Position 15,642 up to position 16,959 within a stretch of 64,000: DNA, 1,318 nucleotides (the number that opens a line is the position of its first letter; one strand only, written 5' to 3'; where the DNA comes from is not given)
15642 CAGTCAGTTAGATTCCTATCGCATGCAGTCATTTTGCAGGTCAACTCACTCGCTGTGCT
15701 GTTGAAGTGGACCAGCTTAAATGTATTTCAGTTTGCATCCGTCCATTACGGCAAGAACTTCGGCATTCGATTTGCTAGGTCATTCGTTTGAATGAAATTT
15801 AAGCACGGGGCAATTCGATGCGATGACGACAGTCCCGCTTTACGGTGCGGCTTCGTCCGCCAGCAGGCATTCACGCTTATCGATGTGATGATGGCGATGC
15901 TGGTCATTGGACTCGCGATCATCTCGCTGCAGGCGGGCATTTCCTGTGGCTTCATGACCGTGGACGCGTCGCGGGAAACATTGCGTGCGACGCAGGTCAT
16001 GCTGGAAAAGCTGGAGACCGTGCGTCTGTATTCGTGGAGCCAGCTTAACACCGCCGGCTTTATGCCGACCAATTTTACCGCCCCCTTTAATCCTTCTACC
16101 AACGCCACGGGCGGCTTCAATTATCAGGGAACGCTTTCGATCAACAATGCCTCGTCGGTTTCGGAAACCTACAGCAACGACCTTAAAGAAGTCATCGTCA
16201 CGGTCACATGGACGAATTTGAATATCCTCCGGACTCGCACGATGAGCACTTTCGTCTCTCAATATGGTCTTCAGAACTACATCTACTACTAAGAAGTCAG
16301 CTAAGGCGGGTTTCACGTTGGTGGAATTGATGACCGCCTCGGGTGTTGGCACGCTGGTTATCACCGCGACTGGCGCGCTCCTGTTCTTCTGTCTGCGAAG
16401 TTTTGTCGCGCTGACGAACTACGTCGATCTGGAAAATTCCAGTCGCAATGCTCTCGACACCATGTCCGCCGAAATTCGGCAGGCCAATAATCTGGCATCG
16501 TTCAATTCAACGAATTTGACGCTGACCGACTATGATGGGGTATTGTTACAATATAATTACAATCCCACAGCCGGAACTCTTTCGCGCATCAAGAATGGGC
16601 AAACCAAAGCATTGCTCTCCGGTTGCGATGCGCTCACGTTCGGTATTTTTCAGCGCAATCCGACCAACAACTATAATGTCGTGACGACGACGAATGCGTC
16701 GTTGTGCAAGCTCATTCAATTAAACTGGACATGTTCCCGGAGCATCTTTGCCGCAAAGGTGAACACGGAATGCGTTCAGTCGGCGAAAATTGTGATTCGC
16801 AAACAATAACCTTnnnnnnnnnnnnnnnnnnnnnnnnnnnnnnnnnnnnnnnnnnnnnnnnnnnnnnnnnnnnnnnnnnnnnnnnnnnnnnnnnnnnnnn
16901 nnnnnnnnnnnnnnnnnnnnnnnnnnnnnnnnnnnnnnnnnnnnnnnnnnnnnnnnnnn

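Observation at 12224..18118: Mirror-image pair of three-gene pseudopilin cassettes with no assembly machinery nearby (candidate uncharacterised pilus-like or tip-complex system)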

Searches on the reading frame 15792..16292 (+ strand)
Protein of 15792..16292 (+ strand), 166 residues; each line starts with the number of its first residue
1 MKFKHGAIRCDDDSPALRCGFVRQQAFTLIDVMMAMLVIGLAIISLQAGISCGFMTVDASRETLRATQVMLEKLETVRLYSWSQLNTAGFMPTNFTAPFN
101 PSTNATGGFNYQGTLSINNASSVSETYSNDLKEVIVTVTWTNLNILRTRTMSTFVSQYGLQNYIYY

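Call 3: search_protein_families(library=ncbifam, proteins=[window:15792-16292:+], max_evalue=1)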
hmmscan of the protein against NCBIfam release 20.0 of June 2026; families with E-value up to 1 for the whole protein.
window:15792-16292:+ (166 aa): 5 families
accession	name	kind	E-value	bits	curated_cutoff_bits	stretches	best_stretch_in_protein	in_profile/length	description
TIGR01707.1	gspI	equivalog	0.027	15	44.35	0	27-80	2-55/101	type II secretion system minor pseudopilin GspI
NF041013.1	T4P_ComGE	equivalog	0.089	12.9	49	1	25-76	4-55/83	competence type IV pilus minor pilin ComGE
NF041002.1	pilin_ComGF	equivalog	0.16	12.2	80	1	24-52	1-29/139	competence type IV pilus minor pilin ComGF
NF047828.1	T3SSXpsI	equivalog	0.17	11.9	150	0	24-67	1-44/132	type II secretion system protein XpsI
NF040999.1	pilin_ComGC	equivalog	0.4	10.9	75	0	24-44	1-21/84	competence type IV pilus major pilin ComGC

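Call 4: search_protein_families(library=pfam, proteins=[window:15792-16292:+], max_evalue=1)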
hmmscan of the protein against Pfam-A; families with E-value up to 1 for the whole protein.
window:15792-16292:+ (166 aa): 2 families
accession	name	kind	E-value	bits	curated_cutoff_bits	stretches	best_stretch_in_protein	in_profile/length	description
PF07963.17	N_methyl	-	0.0097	15.9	21.2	1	23-44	3-24/27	Prokaryotic N-terminal methylation motif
PF13782.11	SpoVAB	-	0.059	14.1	25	1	19-76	29-85/109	Stage V sporulation protein AB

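Call 11: search_protein_families(library=phrogs, proteins=[window:15792-16292:+], max_evalue=0.01)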
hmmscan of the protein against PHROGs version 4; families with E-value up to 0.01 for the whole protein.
window:15792-16292:+ (166 aa): 0 families

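Call 75: search_solved_structures(query=A6, max_evalue=10)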
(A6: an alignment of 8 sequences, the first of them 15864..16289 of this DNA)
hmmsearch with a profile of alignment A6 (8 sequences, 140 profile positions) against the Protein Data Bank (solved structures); distinct sequences matched with E-value up to 10: 1.
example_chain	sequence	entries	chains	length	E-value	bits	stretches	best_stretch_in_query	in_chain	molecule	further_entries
2bo5_A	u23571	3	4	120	1.3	12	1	16-99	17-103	ATP SYNTHASE OLIGOMYCIN SENSITIVITY CONFERRAL PROTEIN | ATP synthase O subunit, mitochondrial | ATP SYNTHASE SUBUNIT O, MITOCHONDRIAL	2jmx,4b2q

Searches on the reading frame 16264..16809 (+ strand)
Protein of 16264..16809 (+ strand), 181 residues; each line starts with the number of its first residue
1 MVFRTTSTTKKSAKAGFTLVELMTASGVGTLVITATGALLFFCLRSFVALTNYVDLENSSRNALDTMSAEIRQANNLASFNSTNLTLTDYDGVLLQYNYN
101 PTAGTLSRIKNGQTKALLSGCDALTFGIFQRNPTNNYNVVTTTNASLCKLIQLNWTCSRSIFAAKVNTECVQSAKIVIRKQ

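Call 3: search_protein_families(library=ncbifam, proteins=[window:16264-16809:+], max_evalue=1)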
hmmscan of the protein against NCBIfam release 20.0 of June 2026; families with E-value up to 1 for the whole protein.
window:16264-16809:+ (181 aa): 5 families
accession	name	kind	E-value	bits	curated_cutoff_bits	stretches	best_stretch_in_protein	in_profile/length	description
NF007848.0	PRK10557.1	equivalog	0.00056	19.3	120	1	9-76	5-72/192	prepilin peptidase-dependent protein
TIGR02532.1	IV_pilin_GFxxxE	domain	0.0075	16.1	16.3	1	15-35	2-22/24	prepilin-type N-terminal cleavage/methylation domain-containing protein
TIGR02599.1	TIGR02599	subfamily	0.01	15.1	256.5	1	16-141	1-127/361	Verru_Chthon cassette protein C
TIGR03750.1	conj_TIGR03750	hypoth_equivalog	0.089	12.8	70.75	1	15-49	16-50/111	TIGR03750 family conjugal transfer protein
NF006453.0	PRK08808.1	equivalog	0.13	11.3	295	1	11-52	3-40/211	type II secretion system protein J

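Call 4: search_protein_families(library=pfam, proteins=[window:16264-16809:+], max_evalue=1)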
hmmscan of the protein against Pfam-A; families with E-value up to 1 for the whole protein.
window:16264-16809:+ (181 aa): 2 families
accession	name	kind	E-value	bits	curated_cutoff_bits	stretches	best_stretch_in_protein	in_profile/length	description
PF07963.17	N_methyl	-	0.0004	20.3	21.2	1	12-35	2-25/27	Prokaryotic N-terminal methylation motif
PF21684.2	PipB2_N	-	0.061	13.8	27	0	58-103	26-71/107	Secreted effector protein PipB2, N-terminal domain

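Call 11: search_protein_families(library=phrogs, proteins=[window:16264-16809:+], max_evalue=0.01)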
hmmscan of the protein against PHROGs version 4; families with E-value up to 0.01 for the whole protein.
window:16264-16809:+ (181 aa): 0 families

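Call 76: search_solved_structures(query=A7, max_evalue=10)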
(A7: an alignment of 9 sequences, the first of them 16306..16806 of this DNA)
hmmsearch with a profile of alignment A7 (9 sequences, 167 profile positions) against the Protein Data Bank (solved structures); distinct sequences matched with E-value up to 10: 18.
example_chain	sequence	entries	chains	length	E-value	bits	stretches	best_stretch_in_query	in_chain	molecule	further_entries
1n29_A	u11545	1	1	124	0.11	15.7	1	77-127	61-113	Phospholipase A2, membrane associated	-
1ayp_A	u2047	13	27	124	0.11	15.7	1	77-127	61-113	PHOSPHOLIPASE A2 | PROTEIN (PHOSPHOLIPASE A2) | Phospholipase A2, membrane associated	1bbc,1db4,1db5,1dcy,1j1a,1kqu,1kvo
3u8i_A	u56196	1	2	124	0.12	15.6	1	77-127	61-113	Phospholipase A2, membrane associated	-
9egp_A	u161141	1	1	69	0.13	15.5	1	1-44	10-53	Geopilin domain 1 protein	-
1n28_B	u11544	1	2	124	0.13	15.4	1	77-127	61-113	Phospholipase A2, membrane associated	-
5g3n_A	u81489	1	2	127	0.19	14.9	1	77-127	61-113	PHOSPHOLIPASE A2, MEMBRANE ASSOCIATED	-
7tgg_A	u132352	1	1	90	0.58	13.3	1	1-36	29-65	Geopilin domain 1 protein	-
1oqw_A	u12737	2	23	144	0.63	13.2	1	2-44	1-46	Fimbrial protein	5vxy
8tum_e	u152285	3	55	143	0.68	13.1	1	2-37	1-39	Type IV major pilin protein PilA | Pilin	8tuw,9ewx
2m7g_A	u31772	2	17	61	0.91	12.7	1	2-41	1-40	Geopilin domain 1 protein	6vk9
3sok_A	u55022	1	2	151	1.1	12.5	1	2-34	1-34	Fimbrial protein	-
9laa_A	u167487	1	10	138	1.5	12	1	1-32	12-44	Type IV pilin protein PilA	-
3cka_A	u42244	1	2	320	1.6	11.8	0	89-127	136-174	Outer surface protein A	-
8tj2_C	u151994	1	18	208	2.2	11.4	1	2-32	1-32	Type IV major pilin protein PilA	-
2hi2_A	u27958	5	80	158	2.2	11.4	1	2-33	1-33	Fimbrial protein | PilA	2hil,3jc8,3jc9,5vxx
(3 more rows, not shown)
